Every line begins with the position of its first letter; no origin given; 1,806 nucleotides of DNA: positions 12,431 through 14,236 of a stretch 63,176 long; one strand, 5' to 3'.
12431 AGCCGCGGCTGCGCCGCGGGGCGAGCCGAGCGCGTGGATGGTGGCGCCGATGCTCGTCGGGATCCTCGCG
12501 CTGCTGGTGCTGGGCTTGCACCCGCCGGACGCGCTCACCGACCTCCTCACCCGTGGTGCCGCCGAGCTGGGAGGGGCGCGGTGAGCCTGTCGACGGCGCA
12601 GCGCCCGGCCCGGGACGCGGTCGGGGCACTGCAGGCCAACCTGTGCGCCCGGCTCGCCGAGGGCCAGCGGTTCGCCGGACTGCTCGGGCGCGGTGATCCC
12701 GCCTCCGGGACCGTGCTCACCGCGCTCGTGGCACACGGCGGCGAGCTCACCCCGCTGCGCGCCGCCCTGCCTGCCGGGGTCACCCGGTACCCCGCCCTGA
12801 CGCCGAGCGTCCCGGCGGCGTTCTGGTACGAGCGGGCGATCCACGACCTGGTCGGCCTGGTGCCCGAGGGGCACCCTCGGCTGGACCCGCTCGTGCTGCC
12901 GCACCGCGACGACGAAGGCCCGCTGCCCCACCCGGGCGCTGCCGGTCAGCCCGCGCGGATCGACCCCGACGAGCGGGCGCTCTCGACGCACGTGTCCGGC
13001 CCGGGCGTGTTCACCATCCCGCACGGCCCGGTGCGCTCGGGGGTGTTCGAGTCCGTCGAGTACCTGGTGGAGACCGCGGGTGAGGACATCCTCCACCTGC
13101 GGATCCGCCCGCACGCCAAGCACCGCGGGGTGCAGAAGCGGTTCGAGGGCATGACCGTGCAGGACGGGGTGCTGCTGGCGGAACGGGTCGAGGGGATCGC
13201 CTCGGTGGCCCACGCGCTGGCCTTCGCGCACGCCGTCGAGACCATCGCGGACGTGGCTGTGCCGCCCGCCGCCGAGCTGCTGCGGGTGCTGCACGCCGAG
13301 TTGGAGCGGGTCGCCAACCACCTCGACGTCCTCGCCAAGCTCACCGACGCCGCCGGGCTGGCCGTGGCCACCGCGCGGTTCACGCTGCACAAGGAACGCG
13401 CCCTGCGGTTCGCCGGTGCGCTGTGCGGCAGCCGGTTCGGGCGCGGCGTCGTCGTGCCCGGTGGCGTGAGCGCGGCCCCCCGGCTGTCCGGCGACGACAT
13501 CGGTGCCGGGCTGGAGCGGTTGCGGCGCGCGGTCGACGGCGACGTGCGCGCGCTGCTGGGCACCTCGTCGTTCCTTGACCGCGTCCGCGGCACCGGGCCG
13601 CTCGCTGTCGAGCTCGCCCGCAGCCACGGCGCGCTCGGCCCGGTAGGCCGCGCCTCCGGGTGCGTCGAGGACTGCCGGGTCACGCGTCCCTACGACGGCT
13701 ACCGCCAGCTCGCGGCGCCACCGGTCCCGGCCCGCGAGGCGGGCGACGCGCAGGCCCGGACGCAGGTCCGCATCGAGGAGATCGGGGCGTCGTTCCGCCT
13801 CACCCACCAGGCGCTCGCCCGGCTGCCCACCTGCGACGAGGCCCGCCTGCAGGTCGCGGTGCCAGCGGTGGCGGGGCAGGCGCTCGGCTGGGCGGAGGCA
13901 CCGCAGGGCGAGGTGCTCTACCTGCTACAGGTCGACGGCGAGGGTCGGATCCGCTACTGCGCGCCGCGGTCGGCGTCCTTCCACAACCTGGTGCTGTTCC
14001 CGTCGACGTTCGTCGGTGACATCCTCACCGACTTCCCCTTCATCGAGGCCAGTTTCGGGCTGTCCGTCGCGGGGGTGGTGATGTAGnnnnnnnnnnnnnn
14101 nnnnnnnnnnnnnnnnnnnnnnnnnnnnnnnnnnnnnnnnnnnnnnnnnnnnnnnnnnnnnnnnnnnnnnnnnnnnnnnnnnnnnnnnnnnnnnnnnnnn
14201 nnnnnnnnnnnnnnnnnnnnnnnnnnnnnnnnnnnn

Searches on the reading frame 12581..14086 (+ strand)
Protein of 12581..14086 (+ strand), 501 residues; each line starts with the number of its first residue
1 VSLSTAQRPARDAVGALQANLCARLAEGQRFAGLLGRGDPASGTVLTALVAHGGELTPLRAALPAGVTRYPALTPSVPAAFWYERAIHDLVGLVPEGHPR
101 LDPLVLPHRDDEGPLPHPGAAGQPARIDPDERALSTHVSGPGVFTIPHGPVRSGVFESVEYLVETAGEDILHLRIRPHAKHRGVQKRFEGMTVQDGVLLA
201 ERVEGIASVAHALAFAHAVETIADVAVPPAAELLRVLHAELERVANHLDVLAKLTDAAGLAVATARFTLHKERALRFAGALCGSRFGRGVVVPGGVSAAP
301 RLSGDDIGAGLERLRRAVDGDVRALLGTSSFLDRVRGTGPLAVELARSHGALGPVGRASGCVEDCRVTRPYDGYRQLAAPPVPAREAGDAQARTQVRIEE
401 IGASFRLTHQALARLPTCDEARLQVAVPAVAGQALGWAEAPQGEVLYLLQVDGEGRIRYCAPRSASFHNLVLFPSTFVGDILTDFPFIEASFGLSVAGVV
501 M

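Call 5: search_protein_families(library=pfam, proteins=[window:12581-14086:+], max_evalue=0.01)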
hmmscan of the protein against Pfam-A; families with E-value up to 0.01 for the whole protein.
window:12581-14086:+ (501 aa): 3 families
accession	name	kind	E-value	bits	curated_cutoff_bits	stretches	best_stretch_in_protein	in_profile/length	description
PF00346.24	Complex1_49kDa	-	9.3e-32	110.6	24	2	270-417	14-161/271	Respiratory-chain NADH dehydrogenase, 49 Kd subunit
PF00329.25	Complex1_30kDa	-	8.4e-09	36.5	22.5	1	63-110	61-109/124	Respiratory-chain NADH dehydrogenase, 30 Kd subunit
PF00374.24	NiFeSe_Hases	-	9.4e-05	22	25.8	1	182-248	1-67/508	Nickel-dependent hydrogenase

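Call 6: search_protein_families(library=ncbifam, proteins=[window:12581-14086:+], max_evalue=0.01)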
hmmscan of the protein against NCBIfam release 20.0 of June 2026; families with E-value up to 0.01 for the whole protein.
window:12581-14086:+ (501 aa): 17 families
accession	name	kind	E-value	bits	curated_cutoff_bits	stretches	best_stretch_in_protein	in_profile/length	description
NF004739.1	PRK06075.1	equivalog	1.3e-48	165.7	360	2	145-417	2-274/384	NADH-quinone oxidoreductase subunit D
TIGR01962.1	NuoD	equivalog_domain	2.8e-39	135.1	459.35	1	154-417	13-276/386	NADH dehydrogenase (quinone) subunit D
NF009808.0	PRK13292.1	equivalog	1e-38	132.7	1156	1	59-417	313-681/791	NADH-quinone oxidoreductase subunit B/C/D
NF008974.0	PRK12322.1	equivalog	5.8e-36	124.2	522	1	147-488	13-353/366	NADH-quinone oxidoreductase subunit D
NF008728.0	PRK11742.1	equivalog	5.1e-34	117.6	840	2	126-419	197-490/598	NADH-quinone oxidoreductase subunit C/D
NF040602.1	F420_dehyd_FpoD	exception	3.9e-28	98.6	600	1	163-486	27-357/372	F420H2 dehydrogenase subunit FpoD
NF005649.0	PRK07415.1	equivalog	1.3e-20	73.9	583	1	147-423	17-291/394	NAD(P)H-quinone oxidoreductase subunit H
TIGR03295.1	frhA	equivalog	1.8e-06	27.2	392.5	1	182-247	41-106/412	coenzyme F420 hydrogenase subunit alpha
NF045518.1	H2_NiFeSe_large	exception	2.9e-05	23.1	780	1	181-238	37-94/485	NiFeSe hydrogenase large subunit HysA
NF004737.0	PRK06074.2-4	equivalog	6e-05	23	144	1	69-109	74-114/150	NADH-quinone oxidoreductase subunit C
TIGR01961.1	NuoC_fam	subfamily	0.00027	21.4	122.45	1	70-108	69-107/122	NADH (or F420H2) dehydrogenase, subunit C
NF033181.1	NiFeSe_hydrog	equivalog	0.00039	19.4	600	1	181-247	37-103/507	nickel-dependent hydrogenase large subunit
NF040828.1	sulfhyd_ShyA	equivalog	0.00062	18.8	700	0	424-460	322-358/415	NAD(P)-dependent hydrogenase/sulfhydrogenase 2 subunit alpha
NF004736.0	PRK06074.2-3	equivalog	0.0011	18.6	239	1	64-112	101-149/183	NADH-quinone oxidoreductase subunit C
NF004735.0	PRK06074.2-2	equivalog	0.002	18.1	176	1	63-108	89-134/158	NADH-quinone oxidoreductase subunit C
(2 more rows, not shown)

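Call 7: search_solved_structures(query=window:12581-14086:+, max_evalue=0.001, show_alignments=3)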
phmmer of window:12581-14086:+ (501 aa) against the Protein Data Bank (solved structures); distinct sequences matched with E-value up to 0.001: 59.
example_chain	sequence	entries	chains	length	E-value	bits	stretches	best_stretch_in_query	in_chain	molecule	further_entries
7z0s_E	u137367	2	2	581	2.3e-41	145.3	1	59-491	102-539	Formate hydrogenlyase subunit 5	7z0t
6cfw_L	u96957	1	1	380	1.3e-28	103.2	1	145-490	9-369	Membrane-bound hydrogenase subunit alpha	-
2fug_4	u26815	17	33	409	2e-28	102.6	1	143-416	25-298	NADH-quinone oxidoreductase chain 4 | NADH-QUINONE OXIDOREDUCTASE SUBUNIT 4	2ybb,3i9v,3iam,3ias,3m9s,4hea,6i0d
7zm7_C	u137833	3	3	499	2e-25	92.7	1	143-417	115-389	NADH-ubiquinone oxidoreductase 49 kDa subunit-like protein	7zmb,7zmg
7q5y_B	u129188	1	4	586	2.4e-25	92.4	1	139-417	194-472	NADH-quinone oxidoreductase subunit C/D 2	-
8e73_S2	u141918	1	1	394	2.7e-25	92.3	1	144-417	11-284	NDUS2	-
9iho_D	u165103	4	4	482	3.3e-25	92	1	144-417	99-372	NUCM (49 kDa) subunit of mitochondrial NADH:ubiquinone oxidoreductase (Complex I)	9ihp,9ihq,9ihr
5xtb_Q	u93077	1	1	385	5.8e-25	91.2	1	148-418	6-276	NADH dehydrogenase [ubiquinone] iron-sulfur protein 2, mitochondrial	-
5xtd_Q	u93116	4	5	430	6.7e-25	91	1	145-418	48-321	NADH dehydrogenase [ubiquinone] iron-sulfur protein 2, mitochondrial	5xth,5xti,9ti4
6g2j_D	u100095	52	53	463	8.7e-25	90.6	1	145-418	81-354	NADH dehydrogenase [ubiquinone] iron-sulfur protein 2, mitochondrial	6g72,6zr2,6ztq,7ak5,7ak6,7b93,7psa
5lnk_4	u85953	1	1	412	8.8e-25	90.6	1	145-418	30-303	Mitochondrial complex I, 49 kDa subunit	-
9cwt_Q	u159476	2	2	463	8.9e-25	90.6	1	145-418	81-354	NADH dehydrogenase [ubiquinone] iron-sulfur protein 2, mitochondrial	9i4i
6q9b_S2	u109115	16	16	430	1e-24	90.3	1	145-418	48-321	NADH:ubiquinone oxidoreductase core subunit S2,NADH:ubiquinone oxidoreductase core subunit | NDUFS2 | NDUFB11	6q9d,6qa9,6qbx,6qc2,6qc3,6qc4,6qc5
5lc5_D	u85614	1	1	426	1.4e-24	89.9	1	145-418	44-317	NADH dehydrogenase [ubiquinone] iron-sulfur protein 2, mitochondrial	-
6zk9_4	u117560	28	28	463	1.4e-24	89.9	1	145-418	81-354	Mitochondrial complex I, 49 kDa subunit | Mitochondrial complex I, ND4L subunit | Complex I-49kD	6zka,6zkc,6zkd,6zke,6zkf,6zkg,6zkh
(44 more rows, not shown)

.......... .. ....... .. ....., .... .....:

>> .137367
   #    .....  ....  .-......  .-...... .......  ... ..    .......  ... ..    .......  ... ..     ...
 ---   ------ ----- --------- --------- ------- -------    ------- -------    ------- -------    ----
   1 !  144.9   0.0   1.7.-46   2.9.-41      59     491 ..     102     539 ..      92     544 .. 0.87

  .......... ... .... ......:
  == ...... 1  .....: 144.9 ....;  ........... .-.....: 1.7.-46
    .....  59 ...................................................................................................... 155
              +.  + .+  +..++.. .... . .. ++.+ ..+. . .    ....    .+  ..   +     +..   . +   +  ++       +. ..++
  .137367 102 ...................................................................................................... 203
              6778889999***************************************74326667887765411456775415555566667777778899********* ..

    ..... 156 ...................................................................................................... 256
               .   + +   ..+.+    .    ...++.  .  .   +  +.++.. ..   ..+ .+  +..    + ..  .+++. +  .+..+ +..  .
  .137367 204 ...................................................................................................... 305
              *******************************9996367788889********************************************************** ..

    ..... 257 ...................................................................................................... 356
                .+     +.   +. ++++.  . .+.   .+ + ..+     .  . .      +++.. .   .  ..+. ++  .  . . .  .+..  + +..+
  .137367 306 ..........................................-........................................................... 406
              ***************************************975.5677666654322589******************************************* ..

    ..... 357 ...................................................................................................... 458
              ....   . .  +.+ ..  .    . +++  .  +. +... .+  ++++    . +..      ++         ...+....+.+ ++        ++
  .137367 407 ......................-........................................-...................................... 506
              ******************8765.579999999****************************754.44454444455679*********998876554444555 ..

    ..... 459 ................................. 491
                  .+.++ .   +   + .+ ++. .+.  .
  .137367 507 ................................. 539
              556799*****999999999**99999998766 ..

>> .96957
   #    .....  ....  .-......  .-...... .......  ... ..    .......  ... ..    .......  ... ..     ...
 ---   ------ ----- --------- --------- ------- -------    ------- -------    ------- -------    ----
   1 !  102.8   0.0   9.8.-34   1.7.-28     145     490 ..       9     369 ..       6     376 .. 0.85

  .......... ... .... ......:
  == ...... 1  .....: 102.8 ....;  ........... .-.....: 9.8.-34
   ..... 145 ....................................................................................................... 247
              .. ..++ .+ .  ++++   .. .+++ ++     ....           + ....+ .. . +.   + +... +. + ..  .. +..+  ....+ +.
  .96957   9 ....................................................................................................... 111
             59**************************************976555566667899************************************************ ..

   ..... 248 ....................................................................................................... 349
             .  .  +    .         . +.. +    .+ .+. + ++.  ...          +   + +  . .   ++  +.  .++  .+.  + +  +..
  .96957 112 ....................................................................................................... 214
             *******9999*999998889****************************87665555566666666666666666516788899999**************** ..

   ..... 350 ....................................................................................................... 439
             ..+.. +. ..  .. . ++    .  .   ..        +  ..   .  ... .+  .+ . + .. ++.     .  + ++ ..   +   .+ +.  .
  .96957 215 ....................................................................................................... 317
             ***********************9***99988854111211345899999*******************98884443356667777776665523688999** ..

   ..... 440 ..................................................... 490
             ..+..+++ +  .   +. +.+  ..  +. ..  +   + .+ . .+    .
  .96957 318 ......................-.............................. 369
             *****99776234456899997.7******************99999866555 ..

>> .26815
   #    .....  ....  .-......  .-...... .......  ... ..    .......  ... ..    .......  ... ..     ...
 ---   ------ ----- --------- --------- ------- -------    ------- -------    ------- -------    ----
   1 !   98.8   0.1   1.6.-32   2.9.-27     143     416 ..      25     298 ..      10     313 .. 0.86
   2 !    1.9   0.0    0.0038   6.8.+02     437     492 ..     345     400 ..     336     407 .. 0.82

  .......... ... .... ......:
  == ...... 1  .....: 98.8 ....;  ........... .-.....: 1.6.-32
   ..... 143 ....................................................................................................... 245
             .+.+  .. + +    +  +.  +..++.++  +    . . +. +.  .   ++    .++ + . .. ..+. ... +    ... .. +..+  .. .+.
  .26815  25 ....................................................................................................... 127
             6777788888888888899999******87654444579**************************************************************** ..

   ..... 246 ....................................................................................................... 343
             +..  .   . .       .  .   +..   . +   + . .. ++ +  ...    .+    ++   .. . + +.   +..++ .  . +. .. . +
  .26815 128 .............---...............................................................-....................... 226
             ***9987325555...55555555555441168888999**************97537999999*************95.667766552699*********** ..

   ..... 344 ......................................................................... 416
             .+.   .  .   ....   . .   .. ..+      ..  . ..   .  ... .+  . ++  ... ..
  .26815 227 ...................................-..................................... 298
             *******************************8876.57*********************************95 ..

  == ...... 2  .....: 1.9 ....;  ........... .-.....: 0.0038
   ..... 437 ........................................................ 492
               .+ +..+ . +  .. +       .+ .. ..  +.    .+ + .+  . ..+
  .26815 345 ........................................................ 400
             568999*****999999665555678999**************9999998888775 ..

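Call 10: find_homologous_proteins(query=window:12581-14086:+, max_evalue=1e-10)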
Query window:12581-14086:+ (501 aa): 3139 proteins with E <= 1e-10 among 8000 candidates; the best 120 are listed.
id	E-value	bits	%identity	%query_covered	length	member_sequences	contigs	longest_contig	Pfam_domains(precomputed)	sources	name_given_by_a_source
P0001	1.2e-248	844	77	100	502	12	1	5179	PF00329.26,PF00346.25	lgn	-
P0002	1.2e-245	834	77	100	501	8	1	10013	PF00329.26,PF00346.25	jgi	jgi:formate hydrogenlyase subunit 5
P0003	1.4e-245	834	76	100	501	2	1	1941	PF00329.26,PF00346.25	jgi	jgi:Ni,Fe-hydrogenase III large subunit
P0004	1.6e-245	834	77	100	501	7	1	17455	PF00329.26,PF00346.25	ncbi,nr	ncbi:MAG: NADH-quinone oxidoreductase subunit C [Actinomycetota bacterium]|nr:NADH-quinone oxidoredu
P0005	2.5e-245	833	77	100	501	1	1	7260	PF00329.26,PF00346.25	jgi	jgi:formate hydrogenlyase subunit 5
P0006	1.7e-244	830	77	100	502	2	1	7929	PF00329.26,PF00346.25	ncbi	ncbi:MAG: NADH-quinone oxidoreductase subunit C [Pseudonocardiaceae bacterium]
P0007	2.1e-244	830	76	100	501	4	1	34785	PF00329.26,PF00346.25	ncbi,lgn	-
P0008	2.3e-244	830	76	100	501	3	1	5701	PF00329.26,PF00346.25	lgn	-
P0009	8.1e-244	828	75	100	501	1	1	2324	PF00329.26,PF00346.25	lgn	-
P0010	1.0e-242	824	76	100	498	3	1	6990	PF00329.26,PF00346.25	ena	-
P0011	2.1e-242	823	76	100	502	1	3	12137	PF00329.26,PF00346.25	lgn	-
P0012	5.7e-242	822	77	95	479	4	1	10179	PF00329.26,PF00346.25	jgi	jgi:Ni,Fe-hydrogenase III large subunit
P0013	7.5e-241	818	76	100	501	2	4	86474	PF00374.25,PF00329.26,PF00346.25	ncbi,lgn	ncbi:MAG: NADH-quinone oxidoreductase subunit C [Pseudonocardiaceae bacterium]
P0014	9.1e-241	818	77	98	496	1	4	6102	PF00329.26,PF00346.25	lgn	-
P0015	1.9e-240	817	76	100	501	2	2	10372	PF00329.26,PF00346.25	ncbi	ncbi:MAG: NADH-quinone oxidoreductase subunit C [Pseudonocardiaceae bacterium]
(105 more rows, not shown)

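Call 29: find_related_loci(query=window:12581-14086:+, collection=genome_contigs, flank=10000)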
Query window:12581-14086:+ (501 aa) in genome_contigs; peptide patterns used: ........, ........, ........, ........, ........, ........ (x = any residue, [..] = any of these).
551 stretches matched a pattern; 317 encode a relative of the query (tblastn E <= 1e-3); the best 80 are kept; 80 distinct loci.
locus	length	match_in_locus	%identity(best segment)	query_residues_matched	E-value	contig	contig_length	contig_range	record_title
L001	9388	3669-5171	77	1-501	0e+0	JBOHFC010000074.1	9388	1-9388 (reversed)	MAG: Pseudonocardiaceae bacterium isolate TC-S_metawrap_bin.177 k127_2293166, whole genome shotgun sequence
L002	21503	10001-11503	76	1-501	0e+0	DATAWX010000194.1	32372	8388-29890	MAG TPA_asm: Pseudonocardiaceae bacterium isolate SMAG_U5637 k141_702244, whole genome shotgun sequence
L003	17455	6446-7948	77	1-501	0e+0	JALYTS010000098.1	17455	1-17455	MAG: Actinomycetota bacterium isolate LIV bin36 SD1462_NODE_528_length_17455_cov_5.048880, whole genome shotgun sequence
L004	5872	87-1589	76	1-501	0e+0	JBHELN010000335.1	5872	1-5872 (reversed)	MAG: Pseudonocardiaceae bacterium isolate S2_bin.16.orig S2_k141_2855807, whole genome shotgun sequence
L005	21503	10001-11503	76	1-501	0e+0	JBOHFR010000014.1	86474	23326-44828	MAG: Pseudonocardiaceae bacterium isolate SE1498_metabat2.bin.2 NODE_14_length_86474_cov_23.863296, whole genome shotgun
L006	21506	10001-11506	76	1-501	0e+0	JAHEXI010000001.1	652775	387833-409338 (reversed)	MAG: Pseudonocardiales bacterium isolate nzgw100 NODE_3_length_652776_cov_22.929483, whole genome shotgun sequence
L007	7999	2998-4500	76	1-501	0e+0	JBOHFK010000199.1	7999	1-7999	MAG: Pseudonocardiaceae bacterium isolate SE1530_metabat2.bin.11 NODE_664_length_7999_cov_3.830412, whole genome shotgun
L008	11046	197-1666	77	12-501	0e+0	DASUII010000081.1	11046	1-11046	MAG TPA_asm: Pseudonocardiaceae bacterium isolate SMAG_U1456 k141_734382, whole genome shotgun sequence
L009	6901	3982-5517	75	1-501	0e+0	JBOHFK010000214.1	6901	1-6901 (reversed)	MAG: Pseudonocardiaceae bacterium isolate SE1530_metabat2.bin.11 NODE_774_length_6901_cov_3.691615, whole genome shotgun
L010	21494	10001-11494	72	1-501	0e+0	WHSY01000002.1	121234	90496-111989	MAG: Pseudonocardiaceae bacterium isolate Dino_bin20 NODE_2_length_121234_cov_74.758510, whole genome shotgun sequence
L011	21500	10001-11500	69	1-501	0e+0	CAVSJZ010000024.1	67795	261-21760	MAG: uncultured Actinomycetota bacterium isolate MFD02416.bin.2.194 genome assembly, contig: contig_15084, whole genome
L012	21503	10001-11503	67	1-501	0e+0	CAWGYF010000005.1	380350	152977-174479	MAG: uncultured Actinomycetota bacterium isolate MFD02416.bin.2.141 genome assembly, contig: contig_12482, whole genome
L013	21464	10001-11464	63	17-501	0e+0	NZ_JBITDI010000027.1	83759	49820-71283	Nocardia sp. NPDC051570 NPDC051570_28_E9.ctg-0027, whole genome shotgun sequence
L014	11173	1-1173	77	111-501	0e+0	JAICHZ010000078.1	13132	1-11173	MAG: Pseudonocardiaceae bacterium isolate GZL_FP_2_bin.41 k141_3888757_length_13132_cov_37.0145, whole genome shotgun se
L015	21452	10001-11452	61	18-501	0e+0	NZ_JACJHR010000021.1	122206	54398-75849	Amycolatopsis echigonensis strain JCM 21831 21, whole genome shotgun sequence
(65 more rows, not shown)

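Call 44: search_protein_representatives(protein=window:12581-14086:+)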
Query: 501 residues. Proteins with E-value up to 0.001 (for the whole library): 4770; up to 1e-10: 2229; up to 1e-30: 451. The best 150 are listed.
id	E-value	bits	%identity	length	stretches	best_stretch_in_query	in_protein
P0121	3.2e-150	517.6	56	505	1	21-501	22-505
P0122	2.2e-149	514.8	55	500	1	26-499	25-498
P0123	4.1e-133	461.1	49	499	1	13-499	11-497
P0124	1.6e-126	439.4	53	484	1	15-499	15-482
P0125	7.0e-126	437.3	52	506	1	6-499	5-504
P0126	2.6e-122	425.5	59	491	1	12-419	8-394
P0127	3.1e-117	408.8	48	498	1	26-499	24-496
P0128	1.6e-112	393.2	52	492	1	15-499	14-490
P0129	6.4e-109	381.3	53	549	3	133-381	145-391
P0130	1.3e-107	377.1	49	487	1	24-499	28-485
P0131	1.9e-103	363.2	55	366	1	12-367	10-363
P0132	1.5e-101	357.0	46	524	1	16-497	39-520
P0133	3.5e-101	355.8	56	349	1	155-500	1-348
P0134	4.0e-101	355.6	56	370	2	151-427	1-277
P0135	1.3e-100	353.9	44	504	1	24-499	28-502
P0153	6.7e-82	292.2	40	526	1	58-498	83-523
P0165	2.0e-70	254.3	37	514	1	20-499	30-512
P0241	4.1e-54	200.5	35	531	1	70-498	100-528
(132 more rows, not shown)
